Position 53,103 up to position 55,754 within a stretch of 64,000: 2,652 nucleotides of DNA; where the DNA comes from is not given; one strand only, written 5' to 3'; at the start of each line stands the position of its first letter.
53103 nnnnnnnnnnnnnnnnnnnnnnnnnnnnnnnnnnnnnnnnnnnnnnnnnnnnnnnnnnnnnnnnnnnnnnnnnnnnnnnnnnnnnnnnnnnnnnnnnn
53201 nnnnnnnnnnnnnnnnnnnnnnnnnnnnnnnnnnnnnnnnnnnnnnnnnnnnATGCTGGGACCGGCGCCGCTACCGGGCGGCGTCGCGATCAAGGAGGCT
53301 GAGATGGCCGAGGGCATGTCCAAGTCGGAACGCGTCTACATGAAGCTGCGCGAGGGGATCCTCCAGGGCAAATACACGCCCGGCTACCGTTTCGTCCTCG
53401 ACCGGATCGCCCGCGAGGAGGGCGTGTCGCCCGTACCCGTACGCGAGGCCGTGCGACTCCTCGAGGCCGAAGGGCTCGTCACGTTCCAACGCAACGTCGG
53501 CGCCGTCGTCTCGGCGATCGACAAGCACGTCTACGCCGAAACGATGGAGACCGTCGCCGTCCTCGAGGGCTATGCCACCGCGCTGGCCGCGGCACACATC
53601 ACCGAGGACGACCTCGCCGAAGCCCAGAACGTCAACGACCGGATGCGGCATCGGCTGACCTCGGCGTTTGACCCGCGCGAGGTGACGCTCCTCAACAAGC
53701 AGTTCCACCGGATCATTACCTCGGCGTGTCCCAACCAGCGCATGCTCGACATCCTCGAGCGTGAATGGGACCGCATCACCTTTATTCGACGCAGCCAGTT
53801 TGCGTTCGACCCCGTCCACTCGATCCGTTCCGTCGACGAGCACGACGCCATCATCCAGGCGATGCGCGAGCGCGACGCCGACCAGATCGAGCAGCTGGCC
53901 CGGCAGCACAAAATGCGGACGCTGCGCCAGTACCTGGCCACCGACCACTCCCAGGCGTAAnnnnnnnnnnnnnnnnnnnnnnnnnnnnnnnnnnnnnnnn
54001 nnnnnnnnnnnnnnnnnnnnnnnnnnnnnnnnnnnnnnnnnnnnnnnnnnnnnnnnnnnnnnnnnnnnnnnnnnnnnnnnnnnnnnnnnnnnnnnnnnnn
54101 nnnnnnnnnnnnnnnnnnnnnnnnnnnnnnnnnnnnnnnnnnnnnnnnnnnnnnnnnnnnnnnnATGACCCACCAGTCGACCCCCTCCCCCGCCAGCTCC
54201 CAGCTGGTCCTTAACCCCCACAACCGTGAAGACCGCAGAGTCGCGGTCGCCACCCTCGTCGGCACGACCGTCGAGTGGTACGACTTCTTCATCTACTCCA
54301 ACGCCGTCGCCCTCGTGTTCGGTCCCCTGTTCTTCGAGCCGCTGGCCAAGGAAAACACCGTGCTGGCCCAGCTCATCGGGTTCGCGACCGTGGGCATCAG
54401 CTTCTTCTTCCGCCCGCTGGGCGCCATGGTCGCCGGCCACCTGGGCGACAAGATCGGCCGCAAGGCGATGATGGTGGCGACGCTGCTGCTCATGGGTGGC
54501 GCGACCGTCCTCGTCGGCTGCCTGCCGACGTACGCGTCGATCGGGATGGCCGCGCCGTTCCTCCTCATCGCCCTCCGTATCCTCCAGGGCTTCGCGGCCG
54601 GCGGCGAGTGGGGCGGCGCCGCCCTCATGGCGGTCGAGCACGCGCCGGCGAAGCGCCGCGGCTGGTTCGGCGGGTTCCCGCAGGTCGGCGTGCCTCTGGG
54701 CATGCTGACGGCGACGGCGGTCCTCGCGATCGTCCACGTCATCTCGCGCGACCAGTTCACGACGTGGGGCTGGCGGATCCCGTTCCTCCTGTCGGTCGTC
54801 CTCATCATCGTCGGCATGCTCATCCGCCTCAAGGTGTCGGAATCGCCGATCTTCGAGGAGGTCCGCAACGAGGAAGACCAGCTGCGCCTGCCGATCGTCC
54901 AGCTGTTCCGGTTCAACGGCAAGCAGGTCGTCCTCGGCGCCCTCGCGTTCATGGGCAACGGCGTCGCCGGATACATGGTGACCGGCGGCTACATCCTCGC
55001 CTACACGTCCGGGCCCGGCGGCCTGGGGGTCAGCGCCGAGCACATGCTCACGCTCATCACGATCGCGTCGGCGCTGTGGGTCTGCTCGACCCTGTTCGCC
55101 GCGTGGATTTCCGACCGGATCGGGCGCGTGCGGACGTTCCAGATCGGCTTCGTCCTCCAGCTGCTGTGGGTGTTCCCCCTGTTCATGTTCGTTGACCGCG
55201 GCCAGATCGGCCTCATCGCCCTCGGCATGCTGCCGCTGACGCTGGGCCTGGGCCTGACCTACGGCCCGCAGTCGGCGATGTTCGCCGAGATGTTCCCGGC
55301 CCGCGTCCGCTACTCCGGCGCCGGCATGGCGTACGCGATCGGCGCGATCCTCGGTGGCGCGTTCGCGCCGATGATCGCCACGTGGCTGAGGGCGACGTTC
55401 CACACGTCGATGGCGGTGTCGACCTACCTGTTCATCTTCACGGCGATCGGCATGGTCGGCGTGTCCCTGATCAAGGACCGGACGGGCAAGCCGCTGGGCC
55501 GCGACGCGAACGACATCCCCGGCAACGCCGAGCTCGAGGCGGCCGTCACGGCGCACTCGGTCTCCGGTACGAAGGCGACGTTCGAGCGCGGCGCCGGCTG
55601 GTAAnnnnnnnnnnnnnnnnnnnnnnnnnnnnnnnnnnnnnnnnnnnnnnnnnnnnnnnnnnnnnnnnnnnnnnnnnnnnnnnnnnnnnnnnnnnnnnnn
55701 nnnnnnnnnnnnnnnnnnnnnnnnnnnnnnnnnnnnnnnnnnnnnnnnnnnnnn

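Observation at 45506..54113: Shared 12-bp operator-like palindrome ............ at four hpa-cluster promoters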

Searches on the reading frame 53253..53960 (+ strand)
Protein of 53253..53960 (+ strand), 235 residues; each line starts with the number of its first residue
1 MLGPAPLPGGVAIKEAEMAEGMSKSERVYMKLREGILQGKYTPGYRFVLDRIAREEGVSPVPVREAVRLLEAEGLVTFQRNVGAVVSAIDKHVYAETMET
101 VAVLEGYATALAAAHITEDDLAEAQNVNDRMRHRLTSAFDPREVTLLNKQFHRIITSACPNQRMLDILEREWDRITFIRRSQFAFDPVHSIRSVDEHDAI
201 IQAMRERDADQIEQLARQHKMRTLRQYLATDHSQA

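Call 11: search_protein_families(library=pfam, proteins=[window:53253-53960:+])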
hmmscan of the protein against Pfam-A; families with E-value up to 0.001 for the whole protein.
window:53253-53960:+ (235 aa): 2 families
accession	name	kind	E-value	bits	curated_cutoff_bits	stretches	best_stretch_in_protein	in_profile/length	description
PF07729.17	FCD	-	4.9e-23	82.3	24.3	1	97-219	2-122/125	FCD domain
PF00392.27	GntR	-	1e-13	51.2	27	1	25-86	2-64/64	Bacterial regulatory proteins, gntR family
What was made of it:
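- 53304..53960 (+): GntR/FCD (FadR-subfamily) regulator, 218 aa. Proposed repressor and last gene of the operon, so proposed to be autoregulated through O4. Pfam GntR 1e-13 plus FCD 4.9e-23 (call 11).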

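Call 12: search_protein_families(library=ncbifam, proteins=[window:53253-53960:+])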
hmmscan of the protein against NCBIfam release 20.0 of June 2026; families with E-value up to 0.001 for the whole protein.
window:53253-53960:+ (235 aa): 11 families
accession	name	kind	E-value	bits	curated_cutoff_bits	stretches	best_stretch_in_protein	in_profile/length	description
TIGR03338.1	phnR_burk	equivalog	1.3e-25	90.2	271.5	1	27-223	15-209/212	phosphonate utilization associated transcriptional regulator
NF008576.0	PRK11534.1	equivalog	2.6e-11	43.7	218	1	27-222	11-212/225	DNA-binding transcriptional regulator CsiR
NF008504.0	PRK11414.1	equivalog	8.6e-11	42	225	1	21-208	9-196/221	GntR family transcriptional regulator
NF008571.0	PRK11523.1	equivalog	3.2e-08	33.3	396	1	26-220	11-218/258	transcriptional regulator ExuR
NF003011.0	PRK03837.1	subfamily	1.3e-07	31.5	260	1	103-232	113-238/241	transcriptional regulator NanR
NF007741.0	PRK10421.1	equivalog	7.9e-07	28.7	311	0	22-88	6-73/262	transcriptional regulator LldR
NF007588.0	PRK10225.1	equivalog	3.3e-06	26.6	442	1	27-212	13-216/257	Uxu operon transcriptional regulator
NF052282.1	PLP_TF_PdxR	equivalog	7.7e-06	25.2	320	1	26-101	4-77/448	MocR-like pyridoxine biosynthesis transcription factor PdxR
NF007001.0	PRK09464.1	equivalog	1.7e-05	24.6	330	0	25-168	12-170/254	pyruvate dehydrogenase complex transcriptional repressor PdhR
NF007442.0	PRK09990.1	equivalog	0.0002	20.8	301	0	51-228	39-235/256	transcriptional regulator GlcC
NF047563.1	modulin_PmtR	equivalog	0.0009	19.3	200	0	26-126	15-115/125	PSM export ABC transporter transcriptional regulator PmtR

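Call 13: find_related_loci(query=window:53253-53960:+, collection=genome_contigs, flank=10000)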
Query window:53253-53960:+ (235 aa) in genome_contigs; peptide patterns used: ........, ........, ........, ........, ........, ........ (x = any residue, [..] = any of these).
91 stretches matched a pattern, but none encodes a relative of the query by tblastn (E <= 1e-3).
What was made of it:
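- Tried and rejected: A genome scan with the single GntR protein found nothing (call 13).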

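Call 15: find_homologous_proteins(query=window:53253-53960:+)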
Query window:53253-53960:+ (235 aa): 1069 proteins with E <= 0.001 among 2482 candidates; the best 120 are listed.
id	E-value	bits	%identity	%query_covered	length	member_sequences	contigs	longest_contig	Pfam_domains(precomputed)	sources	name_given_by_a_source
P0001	1.1e-135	468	100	93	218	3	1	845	PF07729.18,PF00392.28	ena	-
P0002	2.7e-92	326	70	92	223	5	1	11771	PF07729.18,PF00392.28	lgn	-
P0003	3.1e-87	310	67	90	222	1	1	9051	PF07729.18,PF00392.28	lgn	-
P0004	1.7e-85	304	65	92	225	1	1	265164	PF07729.18,PF00392.28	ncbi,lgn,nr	ncbi:MAG: GntR family transcriptional regulator [Actinomycetaceae bacterium]|nr:GntR family transcri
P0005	1.7e-85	304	64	92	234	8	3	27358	PF07729.18,PF00392.28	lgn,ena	-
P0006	8.1e-85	302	64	92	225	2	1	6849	PF07729.18,PF00392.28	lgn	-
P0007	1.1e-84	301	66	89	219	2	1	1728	PF07729.18,PF00392.28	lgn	-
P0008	8.1e-83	295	64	91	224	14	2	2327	PF07729.18,PF00392.28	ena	-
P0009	1.9e-82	294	63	90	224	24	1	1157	PF07729.18,PF00392.28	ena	-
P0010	3.3e-82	293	66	90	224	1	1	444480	PF07729.18,PF00392.28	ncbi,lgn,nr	ncbi:MAG: GntR family transcriptional regulator [Actinomycetaceae bacterium]|nr:GntR family transcri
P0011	7.8e-81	289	61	91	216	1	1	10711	PF07729.18,PF00392.28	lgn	-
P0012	1.1e-78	282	61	92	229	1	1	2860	PF07729.18,PF00392.28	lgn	-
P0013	2.7e-75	271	60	89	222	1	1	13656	PF07729.18,PF00392.28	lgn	-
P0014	3.8e-68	247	56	89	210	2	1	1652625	PF07729.18,PF00392.28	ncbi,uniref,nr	ncbi:GntR family transcriptional regulator [Actinomyces urinae]|uniref:GntR family transcriptional r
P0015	5.3e-66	240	53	90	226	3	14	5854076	PF07729.18,PF00392.28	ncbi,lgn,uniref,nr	ncbi:GntR family transcriptional regulator [Saccharopolyspora hordei]|uniref:DNA-binding GntR family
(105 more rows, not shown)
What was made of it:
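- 53304..53960 (+): A 218-aa database protein is 100% identical (call 15).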

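Call 17: find_related_loci(query=A1, collection=genome_contigs, flank=10000)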
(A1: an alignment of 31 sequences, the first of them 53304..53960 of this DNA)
Query A1 (218 aa) in genome_contigs; peptide patterns used: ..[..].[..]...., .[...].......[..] (x = any residue, [..] = any of these).
600 stretches matched a pattern (row limit reached: there are more); 456 encode a relative of the query (tblastn E <= 1e-3); the best 80 are kept; 80 distinct loci.
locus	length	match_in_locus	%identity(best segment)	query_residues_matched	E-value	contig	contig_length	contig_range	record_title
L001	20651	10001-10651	69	1-216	4e-99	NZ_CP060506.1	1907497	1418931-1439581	Nanchangia anserum strain C64 chromosome, complete genome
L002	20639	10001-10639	66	4-215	8e-89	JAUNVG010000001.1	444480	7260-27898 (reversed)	MAG: Actinomycetaceae bacterium isolate S7A_St_2 NODE_1_length_444480_cov_24.181569, whole genome shotgun sequence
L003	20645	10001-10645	58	5-218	1e-78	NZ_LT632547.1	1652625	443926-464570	Actinomyces urinae strain Marseille-P2225, whole genome shotgun sequence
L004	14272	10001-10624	54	5-211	1e-72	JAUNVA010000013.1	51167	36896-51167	MAG: Bowdeniella nasicola isolate S7A_St_10 NODE_258_length_51167_cov_13.746654, whole genome shotgun sequence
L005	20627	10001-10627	55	4-211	6e-70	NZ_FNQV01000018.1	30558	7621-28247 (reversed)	Bowdeniella nasicola strain KPR-1, whole genome shotgun sequence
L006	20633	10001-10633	54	2-211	2e-69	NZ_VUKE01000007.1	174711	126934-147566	Georgenia ruanii strain JCM 15130 Scaffold7_1, whole genome shotgun sequence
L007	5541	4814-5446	53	2-211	2e-67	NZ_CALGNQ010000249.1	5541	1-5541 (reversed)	MAG: uncultured Georgenia sp. isolate SRR6713625_bin.39_CONCOCT_v1.1_MAG ERZ794971.8528, whole genome shotgun sequence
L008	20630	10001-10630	53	5-213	7e-67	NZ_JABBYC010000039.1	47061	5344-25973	Myceligenerans indicum strain I2 unmapped_c39, whole genome shotgun sequence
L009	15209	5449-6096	52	5-217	2e-65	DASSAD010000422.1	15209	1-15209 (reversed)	MAG TPA_asm: Amycolatopsis sp. isolate SMAG_U15565 k141_6808108, whole genome shotgun sequence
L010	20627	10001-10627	54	5-212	2e-64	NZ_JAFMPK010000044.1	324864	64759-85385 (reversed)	Myceligenerans salitolerans strain XHU 5031 282, whole genome shotgun sequence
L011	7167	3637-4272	52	2-211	8e-63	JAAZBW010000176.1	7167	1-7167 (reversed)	MAG: Actinomycetales bacterium isolate AS06rmzACSIP_635 246655_AS06, whole genome shotgun sequence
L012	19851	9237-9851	53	6-211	1e-62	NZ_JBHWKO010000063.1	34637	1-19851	Streptomyces sp. NPDC059895 NPDC059895_391_A2.ctg-0063, whole genome shotgun sequence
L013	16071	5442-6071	52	2-211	9e-62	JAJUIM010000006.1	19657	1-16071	MAG: Microbacterium sp. isolate bin90 k141_141603_length_19657_cov_88.4926, whole genome shotgun sequence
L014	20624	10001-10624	51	3-210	5e-61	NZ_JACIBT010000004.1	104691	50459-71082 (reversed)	Garicola koreensis strain DSM 28238 Ga0197579_04, whole genome shotgun sequence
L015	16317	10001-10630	51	5-212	3e-61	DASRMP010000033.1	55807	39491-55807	MAG TPA_asm: Actinomycetaceae bacterium isolate SMAG_U10219 k141_492362, whole genome shotgun sequence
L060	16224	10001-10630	47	6-215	5e-58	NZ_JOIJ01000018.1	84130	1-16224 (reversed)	Prauserella rugosa strain NRRL B-2295 contig18.1, whole genome shotgun sequence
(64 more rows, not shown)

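Call 35: search_solved_structures(query=window:53304-53960:+, max_evalue=0.001, show_alignments=1)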
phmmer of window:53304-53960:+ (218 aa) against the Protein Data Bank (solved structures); distinct sequences matched with E-value up to 0.001: 9.
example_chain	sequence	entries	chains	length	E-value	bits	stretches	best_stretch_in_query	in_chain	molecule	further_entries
7xp0_A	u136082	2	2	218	4e-15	59.4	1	6-207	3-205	Probable transcriptional regulator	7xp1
3sxy_A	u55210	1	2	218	2.9e-11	46.8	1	10-193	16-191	Transcriptional regulator, GntR family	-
3fms_A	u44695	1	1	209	3.4e-11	46.6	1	10-193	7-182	Transcriptional regulator, GntR family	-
6ep3_A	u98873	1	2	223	4e-11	46.3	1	9-106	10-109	Lmo0651 protein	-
3c7j_A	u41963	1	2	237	4.5e-11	46.2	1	12-204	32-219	Transcriptional regulator, GntR family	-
6z74_A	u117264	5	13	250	7.3e-10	42.2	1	9-209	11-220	Transcriptional regulator, GntR family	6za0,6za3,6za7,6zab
4p9f_A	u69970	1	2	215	1.5e-08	37.9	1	14-194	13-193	HTH-type transcriptional regulator mcbR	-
3ihu_A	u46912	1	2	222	1.3e-07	34.9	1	6-97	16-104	Transcriptional regulator, GntR family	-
7c7e_A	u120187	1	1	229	2.3e-07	34.1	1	5-200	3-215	Putative DNA-binding transcriptional regulator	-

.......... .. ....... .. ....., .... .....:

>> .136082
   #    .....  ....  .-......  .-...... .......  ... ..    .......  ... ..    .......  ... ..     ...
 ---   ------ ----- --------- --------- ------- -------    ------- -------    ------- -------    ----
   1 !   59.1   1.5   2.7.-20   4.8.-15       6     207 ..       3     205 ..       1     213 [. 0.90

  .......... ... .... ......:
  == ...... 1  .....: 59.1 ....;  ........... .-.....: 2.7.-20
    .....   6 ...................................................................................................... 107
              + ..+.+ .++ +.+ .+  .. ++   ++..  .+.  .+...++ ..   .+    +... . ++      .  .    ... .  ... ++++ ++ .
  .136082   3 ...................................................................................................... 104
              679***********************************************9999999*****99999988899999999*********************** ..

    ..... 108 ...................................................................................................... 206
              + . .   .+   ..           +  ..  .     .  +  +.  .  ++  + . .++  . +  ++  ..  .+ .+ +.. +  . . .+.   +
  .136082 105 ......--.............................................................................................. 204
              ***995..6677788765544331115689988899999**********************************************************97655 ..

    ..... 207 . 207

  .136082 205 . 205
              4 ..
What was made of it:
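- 53304..53960 (+): Nearest solved structures are FCD regulators such as 7xp0, TM0439 and McbR (call 35).
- On GntR family, FadR subfamily (FCD type): The nearest solved structures are FCD regulators: 7xp0, TM0439 (3sxy/3fms), 3c7j and McbR 4p9f (call 35).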

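Call 42: search_protein_families(library=pfam, proteins=[L010:10673-12361:+, L010:12381-13496:-, L010:13621-14406:+, L010:14403-16607:+, L010:7005-9038:-, L015:10715-12286:+, L015:8168-9685:-, L060:10639-11736:-, L060:7472-9094:+])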
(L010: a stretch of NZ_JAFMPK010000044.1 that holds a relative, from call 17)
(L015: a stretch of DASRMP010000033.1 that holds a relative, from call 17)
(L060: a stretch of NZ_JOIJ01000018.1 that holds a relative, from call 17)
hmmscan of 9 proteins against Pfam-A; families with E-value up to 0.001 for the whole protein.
L010:10673-12361:+ (562 aa): 3 families
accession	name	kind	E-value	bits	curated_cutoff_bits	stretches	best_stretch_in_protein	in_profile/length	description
PF02776.23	TPP_enzyme_N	-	1.2e-25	90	26.8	1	20-123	2-107/119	Thiamine pyrophosphate enzyme, N-terminal TPP binding domain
PF00205.28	TPP_enzyme_M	-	1e-22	80.8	30.4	1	200-330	1-137/137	Thiamine pyrophosphate enzyme, central domain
PF02775.26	TPP_enzyme_C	-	1.1e-20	74.4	21.9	1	394-539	1-148/151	Thiamine pyrophosphate enzyme, C-terminal TPP binding domain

L010:12381-13496:- (371 aa): 1 family
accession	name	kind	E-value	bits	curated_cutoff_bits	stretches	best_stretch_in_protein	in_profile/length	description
PF06224.18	AlkZ-like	-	6.2e-38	131.7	25.9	1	34-358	1-329/329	DNA glycosylase AlkZ-like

L010:13621-14406:+ (261 aa): 2 families
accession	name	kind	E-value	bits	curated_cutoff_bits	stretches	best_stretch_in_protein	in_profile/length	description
PF00378.25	ECH_1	-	3.9e-41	141.5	27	1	22-249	8-243/251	Enoyl-CoA hydratase/isomerase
PF16113.10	ECH_2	-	1.5e-22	81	27.2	1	22-219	3-206/335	Enoyl-CoA hydratase/isomerase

L010:14403-16607:+ (734 aa): 3 families
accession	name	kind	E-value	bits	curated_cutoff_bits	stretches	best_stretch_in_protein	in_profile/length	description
PF00171.27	Aldedh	-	9.3e-53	179.8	23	1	42-527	11-458/461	Aldehyde dehydrogenase family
PF01575.25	MaoC_dehydratas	-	6.5e-21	74.6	27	1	602-704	14-115/123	MaoC like domain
PF13452.11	FAS1_DH_region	-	0.00013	22.6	22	0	603-720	11-131/132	FAS1-like, dehydratase domain region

L010:7005-9038:- (677 aa): 3 families
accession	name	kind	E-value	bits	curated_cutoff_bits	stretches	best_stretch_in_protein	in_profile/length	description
PF00501.34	AMP-binding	-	2.3e-92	310.2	29.9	1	106-497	6-384/384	AMP-binding enzyme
PF13193.12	AMP-binding_C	-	4.9e-25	88.7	24.5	1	550-635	1-76/76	AMP-binding enzyme C-terminal domain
PF16177.11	ACAS_N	-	4.6e-19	68.4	27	1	45-99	2-55/55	Acetyl-coenzyme A synthetase N-terminus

L015:10715-12286:+ (523 aa): 3 families
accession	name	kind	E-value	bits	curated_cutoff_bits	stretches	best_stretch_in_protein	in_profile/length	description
PF14748.11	P5CR_dimer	-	1e-28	100.1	25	1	414-521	1-105/105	Pyrroline-5-carboxylate reductase dimerisation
PF03807.23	F420_oxidored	-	3.6e-19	69.6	21.6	1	257-351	2-94/94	NADP oxidoreductase coenzyme F420-dependent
PF03446.21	NAD_binding_2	-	0.00034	21.1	21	1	257-323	2-64/161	NAD binding domain of 6-phosphogluconate dehydrogenase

L015:8168-9685:- (505 aa): 2 families
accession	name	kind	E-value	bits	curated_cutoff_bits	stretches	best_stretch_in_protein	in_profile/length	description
PF07690.21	MFS_1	-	9.6e-39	133.7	33.4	1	97-437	13-338/347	Major Facilitator Superfamily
PF13347.12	MFS_2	-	1.3e-10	40.9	27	1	155-410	83-336/427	MFS/sugar transport protein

L060:10639-11736:- (365 aa): 4 families
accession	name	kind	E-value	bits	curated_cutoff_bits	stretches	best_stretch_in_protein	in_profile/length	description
PF13377.12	Peripla_BP_3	-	6.5e-31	108.1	26.5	1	200-359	3-166/167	Periplasmic binding protein-like domain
PF00532.27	Peripla_BP_1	-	2.7e-28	99.7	22.2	1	89-337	2-261/281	Periplasmic binding proteins and sugar binding domain of LacI family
PF00356.27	LacI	-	1.7e-15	56.9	27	1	32-76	1-45/46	Bacterial regulatory proteins, lacI family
PF13407.12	Peripla_BP_4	-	1.3e-13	51.6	35.1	1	91-305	1-218/258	Periplasmic binding protein domain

L060:7472-9094:+ (540 aa): 1 family
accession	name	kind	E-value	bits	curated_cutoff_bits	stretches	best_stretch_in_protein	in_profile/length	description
PF00474.23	SSF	-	1.1e-45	156.7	22.8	1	72-472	1-406/406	Sodium:solute symporter family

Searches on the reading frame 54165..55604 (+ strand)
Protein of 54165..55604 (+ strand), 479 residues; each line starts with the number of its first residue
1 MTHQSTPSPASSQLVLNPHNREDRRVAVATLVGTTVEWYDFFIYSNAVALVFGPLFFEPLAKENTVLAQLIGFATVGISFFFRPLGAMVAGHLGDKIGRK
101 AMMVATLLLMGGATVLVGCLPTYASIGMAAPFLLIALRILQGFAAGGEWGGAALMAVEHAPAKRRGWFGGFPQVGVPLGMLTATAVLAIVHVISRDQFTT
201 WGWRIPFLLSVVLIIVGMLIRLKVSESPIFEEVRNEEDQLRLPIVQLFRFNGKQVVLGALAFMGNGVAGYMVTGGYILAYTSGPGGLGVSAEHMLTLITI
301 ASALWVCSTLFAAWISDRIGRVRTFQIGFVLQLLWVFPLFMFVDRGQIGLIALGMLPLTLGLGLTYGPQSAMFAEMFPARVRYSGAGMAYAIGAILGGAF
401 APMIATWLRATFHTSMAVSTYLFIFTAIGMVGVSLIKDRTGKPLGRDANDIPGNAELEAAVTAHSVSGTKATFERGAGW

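Call 11: search_protein_families(library=pfam, proteins=[window:54165-55604:+])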
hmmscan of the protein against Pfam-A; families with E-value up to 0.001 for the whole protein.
window:54165-55604:+ (479 aa): 2 families
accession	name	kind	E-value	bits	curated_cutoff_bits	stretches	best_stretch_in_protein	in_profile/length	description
PF07690.21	MFS_1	-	5.5e-30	104.9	33.4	1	52-402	15-347/347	Major Facilitator Superfamily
PF00083.30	Sugar_tr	-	1.3e-29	103.8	22.3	2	28-231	3-198/452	Sugar (and other) transporter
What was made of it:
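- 54165..55604 (+): MFS metabolite/H+ symporter, the probable uptake system for the aromatic acid. Pfam MFS_1 and Sugar_tr (call 11).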

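Call 12: search_protein_families(library=ncbifam, proteins=[window:54165-55604:+])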
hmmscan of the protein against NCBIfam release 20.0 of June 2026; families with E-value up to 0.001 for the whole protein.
window:54165-55604:+ (479 aa): 16 families
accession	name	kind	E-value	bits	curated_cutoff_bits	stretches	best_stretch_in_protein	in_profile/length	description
TIGR00883.1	2A0106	subfamily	1.5e-112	376.6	443.45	1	33-429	1-399/400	metabolite/H+ symporter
NF007414.0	PRK09952.1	equivalog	9e-91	304.8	538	1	20-438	17-434/438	shikimate transporter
NF007927.0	PRK10642.1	equivalog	9.5e-65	219.3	544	1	24-447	24-449/500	glycine betaine/L-proline transporter ProP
NF011656.1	PRK15075.1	subfamily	2.1e-51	175.1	445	1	28-436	10-411/419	tricarballylate/proton symporter TcuC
NF007710.0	PRK10406.1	subfamily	1.6e-49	169.2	550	1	25-443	22-429/432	MFS family transporter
TIGR00891.1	2A0112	subfamily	5.7e-34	117.9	552.9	2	20-252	7-216/405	sialate:H+ symport family MFS transporter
NF003024.0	PRK03893.1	subfamily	2.6e-29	102.4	604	2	19-254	15-225/497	sialate:H+ symport family MFS transporter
NF008963.0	PRK12307.1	equivalog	1.1e-21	77.5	637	1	68-434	51-408/426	MFS transporter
TIGR00895.1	2A0115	subfamily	2.5e-18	66.2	418.55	2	85-238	67-206/398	aromatic acid/H+ symport family MFS transporter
TIGR00879.1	SP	subfamily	4.8e-14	51.8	237.8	2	29-230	61-250/510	sugar porter family MFS transporter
TIGR00898.1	2A0119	subfamily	1.4e-12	47.2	550.75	1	85-259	141-297/506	cation transport protein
TIGR00887.1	2A0109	equivalog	3.3e-12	46.1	610.3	1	25-197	17-181/502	phosphate:H+ symporter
NF049980.1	SfMCT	equivalog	4.3e-08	32.2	320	1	56-414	24-367/378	L-lactate MFS transporter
NF008586.0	PRK11551.1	equivalog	1.4e-06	27.6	410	1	80-438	60-397/406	3-(3-hydroxy-phenyl)propionate transporter MhpT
NF053757.1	BclibactTpBcbE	equivalog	8.4e-06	24.9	600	1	89-253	56-212/394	bacillibactin exporter BcbE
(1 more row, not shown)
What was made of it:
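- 54165..55604 (+): Best NCBIfam match is TIGR00883, below its cut-off (call 12).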
